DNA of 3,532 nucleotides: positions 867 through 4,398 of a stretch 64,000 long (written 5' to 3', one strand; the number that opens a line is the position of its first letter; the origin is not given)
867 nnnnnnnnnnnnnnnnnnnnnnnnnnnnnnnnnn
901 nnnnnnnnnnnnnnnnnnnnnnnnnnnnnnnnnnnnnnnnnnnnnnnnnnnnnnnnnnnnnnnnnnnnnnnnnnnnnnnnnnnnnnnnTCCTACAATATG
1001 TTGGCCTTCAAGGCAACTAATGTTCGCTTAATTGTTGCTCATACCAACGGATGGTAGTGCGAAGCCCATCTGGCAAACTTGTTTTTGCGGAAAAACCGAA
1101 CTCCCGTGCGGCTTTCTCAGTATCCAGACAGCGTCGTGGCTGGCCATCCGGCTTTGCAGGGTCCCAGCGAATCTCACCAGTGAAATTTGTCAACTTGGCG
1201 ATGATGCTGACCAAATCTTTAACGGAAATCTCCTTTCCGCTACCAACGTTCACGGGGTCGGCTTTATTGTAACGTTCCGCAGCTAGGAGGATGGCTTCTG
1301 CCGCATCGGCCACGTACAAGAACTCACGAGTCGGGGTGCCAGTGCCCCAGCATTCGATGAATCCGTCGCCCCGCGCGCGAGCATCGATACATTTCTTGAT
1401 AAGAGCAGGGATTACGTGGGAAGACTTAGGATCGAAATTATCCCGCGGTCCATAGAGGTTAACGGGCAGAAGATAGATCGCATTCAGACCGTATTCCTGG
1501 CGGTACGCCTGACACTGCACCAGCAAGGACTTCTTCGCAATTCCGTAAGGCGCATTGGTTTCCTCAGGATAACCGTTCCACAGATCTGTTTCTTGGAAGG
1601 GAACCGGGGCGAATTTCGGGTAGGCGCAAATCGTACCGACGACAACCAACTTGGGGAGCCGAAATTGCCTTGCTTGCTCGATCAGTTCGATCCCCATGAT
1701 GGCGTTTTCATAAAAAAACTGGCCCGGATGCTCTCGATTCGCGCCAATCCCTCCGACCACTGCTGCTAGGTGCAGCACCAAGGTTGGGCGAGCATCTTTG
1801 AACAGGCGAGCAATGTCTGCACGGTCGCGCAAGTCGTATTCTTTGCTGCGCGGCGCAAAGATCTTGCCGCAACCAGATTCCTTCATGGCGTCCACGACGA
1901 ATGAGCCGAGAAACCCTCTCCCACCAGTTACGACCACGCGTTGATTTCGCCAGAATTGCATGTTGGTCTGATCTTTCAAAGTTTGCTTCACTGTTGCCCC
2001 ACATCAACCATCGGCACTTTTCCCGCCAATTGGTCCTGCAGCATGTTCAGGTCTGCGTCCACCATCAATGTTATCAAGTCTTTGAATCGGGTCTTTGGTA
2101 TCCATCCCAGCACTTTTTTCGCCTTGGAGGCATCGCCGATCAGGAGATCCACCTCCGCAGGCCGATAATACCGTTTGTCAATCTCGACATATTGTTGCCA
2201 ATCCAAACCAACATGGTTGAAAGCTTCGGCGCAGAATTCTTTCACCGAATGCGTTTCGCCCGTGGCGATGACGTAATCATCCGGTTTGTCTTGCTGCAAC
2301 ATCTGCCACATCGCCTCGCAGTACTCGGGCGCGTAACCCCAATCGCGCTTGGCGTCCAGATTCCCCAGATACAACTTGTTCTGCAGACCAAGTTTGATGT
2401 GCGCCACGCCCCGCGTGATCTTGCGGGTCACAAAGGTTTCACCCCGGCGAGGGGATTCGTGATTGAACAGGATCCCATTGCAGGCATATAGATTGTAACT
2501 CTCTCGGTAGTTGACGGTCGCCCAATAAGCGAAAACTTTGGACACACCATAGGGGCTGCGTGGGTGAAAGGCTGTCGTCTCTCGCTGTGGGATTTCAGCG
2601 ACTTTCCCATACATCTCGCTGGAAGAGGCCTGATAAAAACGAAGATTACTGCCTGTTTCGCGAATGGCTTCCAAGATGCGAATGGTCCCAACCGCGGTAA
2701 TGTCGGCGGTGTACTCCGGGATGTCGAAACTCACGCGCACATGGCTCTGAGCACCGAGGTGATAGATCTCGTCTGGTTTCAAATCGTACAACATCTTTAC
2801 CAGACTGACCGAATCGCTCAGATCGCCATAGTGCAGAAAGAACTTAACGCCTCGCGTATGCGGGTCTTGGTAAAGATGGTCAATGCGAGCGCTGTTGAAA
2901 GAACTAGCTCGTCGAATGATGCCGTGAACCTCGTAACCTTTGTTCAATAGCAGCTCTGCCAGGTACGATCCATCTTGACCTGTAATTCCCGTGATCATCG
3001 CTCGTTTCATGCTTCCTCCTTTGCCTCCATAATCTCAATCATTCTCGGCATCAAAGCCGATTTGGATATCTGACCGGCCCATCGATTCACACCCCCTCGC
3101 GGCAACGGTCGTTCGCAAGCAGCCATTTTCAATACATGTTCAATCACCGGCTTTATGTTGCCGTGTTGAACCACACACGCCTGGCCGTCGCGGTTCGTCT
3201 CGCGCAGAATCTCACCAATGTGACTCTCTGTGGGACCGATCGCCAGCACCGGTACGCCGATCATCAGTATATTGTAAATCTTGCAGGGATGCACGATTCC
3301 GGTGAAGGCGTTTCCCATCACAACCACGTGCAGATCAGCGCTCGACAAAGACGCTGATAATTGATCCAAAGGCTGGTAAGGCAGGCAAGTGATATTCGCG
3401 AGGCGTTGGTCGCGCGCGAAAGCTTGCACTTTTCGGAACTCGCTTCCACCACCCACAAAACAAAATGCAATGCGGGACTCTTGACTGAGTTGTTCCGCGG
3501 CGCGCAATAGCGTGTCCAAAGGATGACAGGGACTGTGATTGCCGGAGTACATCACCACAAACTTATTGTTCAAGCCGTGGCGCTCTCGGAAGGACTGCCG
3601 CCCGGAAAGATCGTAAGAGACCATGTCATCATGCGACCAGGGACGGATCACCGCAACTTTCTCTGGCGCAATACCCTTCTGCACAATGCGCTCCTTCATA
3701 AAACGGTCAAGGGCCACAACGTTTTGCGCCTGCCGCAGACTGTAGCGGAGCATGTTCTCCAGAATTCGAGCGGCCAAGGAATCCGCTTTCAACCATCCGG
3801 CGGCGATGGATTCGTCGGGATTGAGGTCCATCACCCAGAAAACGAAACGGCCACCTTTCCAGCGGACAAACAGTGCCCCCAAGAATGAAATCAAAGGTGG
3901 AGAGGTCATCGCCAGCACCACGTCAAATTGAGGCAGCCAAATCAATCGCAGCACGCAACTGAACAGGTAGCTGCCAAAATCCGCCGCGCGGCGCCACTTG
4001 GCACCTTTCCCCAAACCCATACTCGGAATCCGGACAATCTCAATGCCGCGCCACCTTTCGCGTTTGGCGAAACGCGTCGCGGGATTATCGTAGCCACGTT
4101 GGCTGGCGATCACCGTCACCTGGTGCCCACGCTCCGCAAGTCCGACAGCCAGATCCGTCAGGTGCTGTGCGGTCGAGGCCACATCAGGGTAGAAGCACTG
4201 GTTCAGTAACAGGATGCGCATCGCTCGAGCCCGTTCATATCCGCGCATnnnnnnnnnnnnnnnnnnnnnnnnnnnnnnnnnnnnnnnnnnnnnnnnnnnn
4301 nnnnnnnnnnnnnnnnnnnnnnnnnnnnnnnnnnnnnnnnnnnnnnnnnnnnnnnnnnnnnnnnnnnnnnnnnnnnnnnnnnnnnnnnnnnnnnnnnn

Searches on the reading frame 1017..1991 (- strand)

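Call 75: search_protein_families(library=pfam, proteins=[window:1017-1991:-], max_evalue=0.00001)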
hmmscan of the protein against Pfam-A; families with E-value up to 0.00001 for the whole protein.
window:1017-1991:- (324 aa): 3 families
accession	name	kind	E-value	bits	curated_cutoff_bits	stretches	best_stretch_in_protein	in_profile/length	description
PF01370.27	Epimerase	-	6.2e-55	186.6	20.9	1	19-250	1-240/240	NAD dependent epimerase/dehydratase family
PF16363.11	GDP_Man_Dehyd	-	8.4e-28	98.2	27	1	51-312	58-331/332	GDP-mannose 4,6 dehydratase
PF04321.23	RmlD_sub_bind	-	1.1e-07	31.7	27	1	18-78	2-61/287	RmlD substrate binding domain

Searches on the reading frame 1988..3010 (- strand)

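Call 75: search_protein_families(library=pfam, proteins=[window:1988-3010:-], max_evalue=0.00001)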
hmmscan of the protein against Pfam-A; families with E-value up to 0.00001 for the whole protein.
window:1988-3010:- (340 aa): 3 families
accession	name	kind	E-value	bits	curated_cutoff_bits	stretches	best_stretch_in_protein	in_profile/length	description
PF16363.11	GDP_Man_Dehyd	-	4.9e-147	490.1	27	1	5-316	1-332/332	GDP-mannose 4,6 dehydratase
PF01370.27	Epimerase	-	2.6e-74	250.1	20.9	1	5-249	2-240/240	NAD dependent epimerase/dehydratase family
PF04321.23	RmlD_sub_bind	-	5.4e-07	29.4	27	1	3-159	2-130/287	RmlD substrate binding domain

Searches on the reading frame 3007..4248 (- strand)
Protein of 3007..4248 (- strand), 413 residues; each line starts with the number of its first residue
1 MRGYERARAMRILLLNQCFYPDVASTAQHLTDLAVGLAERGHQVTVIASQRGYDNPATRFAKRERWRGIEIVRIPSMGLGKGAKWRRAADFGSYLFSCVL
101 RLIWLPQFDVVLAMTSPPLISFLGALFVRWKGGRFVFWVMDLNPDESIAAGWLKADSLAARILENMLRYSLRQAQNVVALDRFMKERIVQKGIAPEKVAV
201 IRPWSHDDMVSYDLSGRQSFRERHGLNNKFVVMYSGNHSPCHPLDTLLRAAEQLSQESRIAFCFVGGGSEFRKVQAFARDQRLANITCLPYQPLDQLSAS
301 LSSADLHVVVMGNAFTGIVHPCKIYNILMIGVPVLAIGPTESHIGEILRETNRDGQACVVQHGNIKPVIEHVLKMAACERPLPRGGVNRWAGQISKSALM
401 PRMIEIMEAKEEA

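Call 75: search_protein_families(library=pfam, proteins=[window:3007-4248:-], max_evalue=0.00001)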
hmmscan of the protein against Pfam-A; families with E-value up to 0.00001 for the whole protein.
window:3007-4248:- (413 aa): 3 families
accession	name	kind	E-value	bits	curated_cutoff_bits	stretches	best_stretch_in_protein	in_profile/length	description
PF13579.12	Glyco_trans_4_4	-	5.1e-18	66.4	29.7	1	27-204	4-158/158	Glycosyl transferase 4-like domain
PF13439.12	Glyco_transf_4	-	1.1e-15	58.6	28.5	1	27-202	5-163/170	Glycosyltransferase Family 4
PF00534.26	Glycos_transf_1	-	2.8e-08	33.9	26.4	1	218-375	3-155/172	Glycosyl transferases group 1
